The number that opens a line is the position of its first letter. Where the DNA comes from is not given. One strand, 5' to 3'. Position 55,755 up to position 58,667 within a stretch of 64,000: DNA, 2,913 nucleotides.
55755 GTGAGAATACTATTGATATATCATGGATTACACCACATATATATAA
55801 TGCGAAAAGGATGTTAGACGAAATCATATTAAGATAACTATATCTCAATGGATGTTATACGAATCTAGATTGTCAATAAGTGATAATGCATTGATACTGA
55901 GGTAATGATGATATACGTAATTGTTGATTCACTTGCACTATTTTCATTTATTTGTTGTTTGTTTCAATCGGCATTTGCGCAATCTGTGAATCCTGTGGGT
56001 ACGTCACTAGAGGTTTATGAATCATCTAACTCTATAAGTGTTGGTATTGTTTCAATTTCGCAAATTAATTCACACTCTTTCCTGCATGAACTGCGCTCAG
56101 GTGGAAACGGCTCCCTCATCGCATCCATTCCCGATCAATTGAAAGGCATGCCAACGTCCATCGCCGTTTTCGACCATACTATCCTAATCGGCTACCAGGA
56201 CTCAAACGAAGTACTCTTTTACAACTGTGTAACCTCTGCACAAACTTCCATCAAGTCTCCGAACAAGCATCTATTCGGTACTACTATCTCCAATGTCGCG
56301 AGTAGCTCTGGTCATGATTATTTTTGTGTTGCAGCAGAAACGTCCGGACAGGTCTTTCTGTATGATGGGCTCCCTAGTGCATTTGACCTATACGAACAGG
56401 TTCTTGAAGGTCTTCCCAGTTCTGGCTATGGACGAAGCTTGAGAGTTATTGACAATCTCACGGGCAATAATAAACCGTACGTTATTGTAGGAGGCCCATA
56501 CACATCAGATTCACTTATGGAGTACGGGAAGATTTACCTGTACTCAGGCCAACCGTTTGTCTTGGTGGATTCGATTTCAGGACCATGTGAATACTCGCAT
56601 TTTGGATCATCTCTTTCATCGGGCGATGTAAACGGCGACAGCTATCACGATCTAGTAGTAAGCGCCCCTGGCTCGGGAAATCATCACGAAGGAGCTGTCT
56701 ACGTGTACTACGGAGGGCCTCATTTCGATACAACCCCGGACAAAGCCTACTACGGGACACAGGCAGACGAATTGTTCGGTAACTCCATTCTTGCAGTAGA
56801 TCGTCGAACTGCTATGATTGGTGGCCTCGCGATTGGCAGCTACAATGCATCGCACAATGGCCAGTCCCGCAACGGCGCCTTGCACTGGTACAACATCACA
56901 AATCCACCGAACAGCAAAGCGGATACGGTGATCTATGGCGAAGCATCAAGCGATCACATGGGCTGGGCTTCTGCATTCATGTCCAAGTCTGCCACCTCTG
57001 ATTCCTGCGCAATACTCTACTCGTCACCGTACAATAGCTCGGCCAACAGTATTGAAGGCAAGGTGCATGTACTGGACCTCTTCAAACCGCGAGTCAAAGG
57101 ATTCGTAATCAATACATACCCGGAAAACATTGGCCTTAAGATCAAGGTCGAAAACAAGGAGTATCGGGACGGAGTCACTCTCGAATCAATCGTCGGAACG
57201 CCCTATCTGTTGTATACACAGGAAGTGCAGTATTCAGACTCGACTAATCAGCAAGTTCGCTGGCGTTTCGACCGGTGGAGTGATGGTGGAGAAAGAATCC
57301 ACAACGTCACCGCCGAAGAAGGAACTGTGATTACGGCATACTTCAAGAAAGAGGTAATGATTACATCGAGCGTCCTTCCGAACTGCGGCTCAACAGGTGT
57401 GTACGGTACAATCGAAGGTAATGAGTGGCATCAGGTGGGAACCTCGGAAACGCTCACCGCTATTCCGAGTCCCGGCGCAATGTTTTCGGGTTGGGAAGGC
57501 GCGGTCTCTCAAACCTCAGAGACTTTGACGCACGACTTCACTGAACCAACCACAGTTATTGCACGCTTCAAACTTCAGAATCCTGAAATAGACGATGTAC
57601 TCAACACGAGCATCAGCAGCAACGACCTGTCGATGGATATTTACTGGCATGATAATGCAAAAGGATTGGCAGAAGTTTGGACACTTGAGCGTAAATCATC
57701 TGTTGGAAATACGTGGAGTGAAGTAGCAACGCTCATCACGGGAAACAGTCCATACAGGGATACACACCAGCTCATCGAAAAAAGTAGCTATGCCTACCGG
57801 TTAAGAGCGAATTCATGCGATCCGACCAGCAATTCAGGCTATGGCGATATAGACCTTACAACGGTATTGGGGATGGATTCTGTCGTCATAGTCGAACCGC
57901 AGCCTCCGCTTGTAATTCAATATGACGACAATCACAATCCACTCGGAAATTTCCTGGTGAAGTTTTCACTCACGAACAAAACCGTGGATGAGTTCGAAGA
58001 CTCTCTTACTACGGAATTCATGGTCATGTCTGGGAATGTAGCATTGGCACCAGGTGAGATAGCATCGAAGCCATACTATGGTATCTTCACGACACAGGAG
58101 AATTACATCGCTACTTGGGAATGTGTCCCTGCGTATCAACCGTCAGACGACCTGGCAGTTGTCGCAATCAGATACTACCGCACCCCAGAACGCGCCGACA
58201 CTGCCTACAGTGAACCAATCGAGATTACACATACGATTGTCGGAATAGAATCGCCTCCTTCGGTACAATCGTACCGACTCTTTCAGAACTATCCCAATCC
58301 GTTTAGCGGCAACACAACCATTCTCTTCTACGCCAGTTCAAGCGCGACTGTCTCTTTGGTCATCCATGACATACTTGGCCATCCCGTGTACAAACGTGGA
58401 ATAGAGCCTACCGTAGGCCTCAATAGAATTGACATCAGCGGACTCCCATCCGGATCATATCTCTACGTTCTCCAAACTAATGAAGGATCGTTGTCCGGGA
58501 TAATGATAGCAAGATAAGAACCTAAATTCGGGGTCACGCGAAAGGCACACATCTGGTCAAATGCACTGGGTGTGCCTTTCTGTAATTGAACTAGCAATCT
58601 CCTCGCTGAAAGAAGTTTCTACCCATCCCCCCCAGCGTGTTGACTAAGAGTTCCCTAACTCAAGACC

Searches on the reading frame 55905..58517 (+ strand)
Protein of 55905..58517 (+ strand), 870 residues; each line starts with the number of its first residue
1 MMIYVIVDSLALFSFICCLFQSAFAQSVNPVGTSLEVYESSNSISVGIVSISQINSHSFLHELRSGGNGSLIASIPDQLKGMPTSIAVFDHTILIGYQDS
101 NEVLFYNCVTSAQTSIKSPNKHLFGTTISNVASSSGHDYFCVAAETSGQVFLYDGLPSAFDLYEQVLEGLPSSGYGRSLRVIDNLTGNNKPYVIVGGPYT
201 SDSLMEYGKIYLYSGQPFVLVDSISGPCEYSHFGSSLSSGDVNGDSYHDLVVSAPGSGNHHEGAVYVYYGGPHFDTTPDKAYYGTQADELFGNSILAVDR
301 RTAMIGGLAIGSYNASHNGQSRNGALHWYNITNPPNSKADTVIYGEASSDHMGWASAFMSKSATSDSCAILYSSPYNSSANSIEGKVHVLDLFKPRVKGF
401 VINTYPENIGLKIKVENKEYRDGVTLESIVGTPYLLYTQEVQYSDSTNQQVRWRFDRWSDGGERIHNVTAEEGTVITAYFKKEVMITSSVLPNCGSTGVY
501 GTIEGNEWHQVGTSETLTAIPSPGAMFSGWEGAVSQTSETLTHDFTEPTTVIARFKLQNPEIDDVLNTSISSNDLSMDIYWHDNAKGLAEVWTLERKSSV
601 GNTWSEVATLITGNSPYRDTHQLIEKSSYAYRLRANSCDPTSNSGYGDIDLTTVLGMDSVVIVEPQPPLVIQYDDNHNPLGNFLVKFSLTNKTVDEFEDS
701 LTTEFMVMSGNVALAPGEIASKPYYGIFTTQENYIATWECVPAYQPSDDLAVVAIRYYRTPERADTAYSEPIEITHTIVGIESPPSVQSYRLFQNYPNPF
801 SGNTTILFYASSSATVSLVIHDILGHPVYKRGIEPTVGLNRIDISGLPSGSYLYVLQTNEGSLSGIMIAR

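Call 9: search_protein_families(library=pfam, proteins=[window:55905-58517:+], max_evalue=0.001)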
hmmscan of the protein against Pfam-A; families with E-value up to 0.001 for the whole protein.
window:55905-58517:+ (870 aa): 4 families
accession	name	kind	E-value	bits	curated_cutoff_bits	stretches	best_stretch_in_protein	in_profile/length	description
PF01839.29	FG-GAP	-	1.1e-11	44.8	22.1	1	233-268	1-37/37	FG-GAP repeat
PF18962.6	Por_Secre_tail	-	1.5e-08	35.3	27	1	796-863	2-69/75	Secretion system C-terminal sorting domain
PF18998.6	Flg_new_2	-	1.2e-07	32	23.6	1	498-557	8-71/73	Divergent InlB B-repeat domain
PF13517.12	FG-GAP_3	-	0.00016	22.6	26.9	0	185-252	2-61/61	FG-GAP-like repeat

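Call 54: find_related_loci(query=A3, collection=metagenome_contigs, flank=10000)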
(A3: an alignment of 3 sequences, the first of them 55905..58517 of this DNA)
Query A3 (870 aa) in metagenome_contigs; peptide patterns used: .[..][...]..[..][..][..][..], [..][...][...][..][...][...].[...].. (x = any residue, [..] = any of these).
600 stretches matched a pattern (row limit reached: there are more); 41 encode a relative of the query (tblastn E <= 1e-3); 41 distinct loci.
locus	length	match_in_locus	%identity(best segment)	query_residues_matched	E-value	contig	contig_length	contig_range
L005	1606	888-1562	31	124-390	3e-13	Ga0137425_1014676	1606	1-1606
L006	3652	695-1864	29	89-373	3e-11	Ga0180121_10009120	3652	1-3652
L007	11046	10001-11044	29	148-386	8e-10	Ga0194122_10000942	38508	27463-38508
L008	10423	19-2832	33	136-345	9e-10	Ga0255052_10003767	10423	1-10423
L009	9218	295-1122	31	171-327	9e-9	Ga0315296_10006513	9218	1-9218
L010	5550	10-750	29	120-299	1e-8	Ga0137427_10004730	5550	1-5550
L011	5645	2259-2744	29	171-327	6e-8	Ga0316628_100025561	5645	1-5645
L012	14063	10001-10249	48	788-867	5e-13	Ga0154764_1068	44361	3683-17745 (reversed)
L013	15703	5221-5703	28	135-284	1e-7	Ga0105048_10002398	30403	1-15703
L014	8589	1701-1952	38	789-868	1e-7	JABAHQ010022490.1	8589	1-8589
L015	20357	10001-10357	37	147-298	5e-7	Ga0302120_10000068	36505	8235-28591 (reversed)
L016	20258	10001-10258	34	190-272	6e-7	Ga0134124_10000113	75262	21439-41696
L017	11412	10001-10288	33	779-864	7e-7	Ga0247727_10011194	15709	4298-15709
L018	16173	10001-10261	40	782-860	8e-7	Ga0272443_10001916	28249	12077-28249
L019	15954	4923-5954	28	96-270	1e-6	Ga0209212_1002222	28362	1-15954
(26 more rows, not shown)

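Call 74: search_protein_families(library=ncbifam, proteins=[window:55905-58517:+], max_evalue=0.001)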
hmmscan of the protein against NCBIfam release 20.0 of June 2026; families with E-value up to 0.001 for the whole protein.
window:55905-58517:+ (870 aa): 3 families
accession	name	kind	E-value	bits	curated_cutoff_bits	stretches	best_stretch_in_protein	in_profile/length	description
TIGR04183.1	Por_Secre_tail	domain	7.4e-10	38.7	23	1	796-863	2-65/72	T9SS type A sorting domain-containing protein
NF038113.1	T9SSA_dep_M36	equivalog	6.6e-06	24.6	885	1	791-864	791-863/869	T9SS-dependent M36 family metallopeptidase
NF052323.1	T9SSA_dep_M6i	equivalog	7.8e-05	20.8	600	1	795-857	960-1025/1043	T9SS-dependent M6-like inactivated metalloprotease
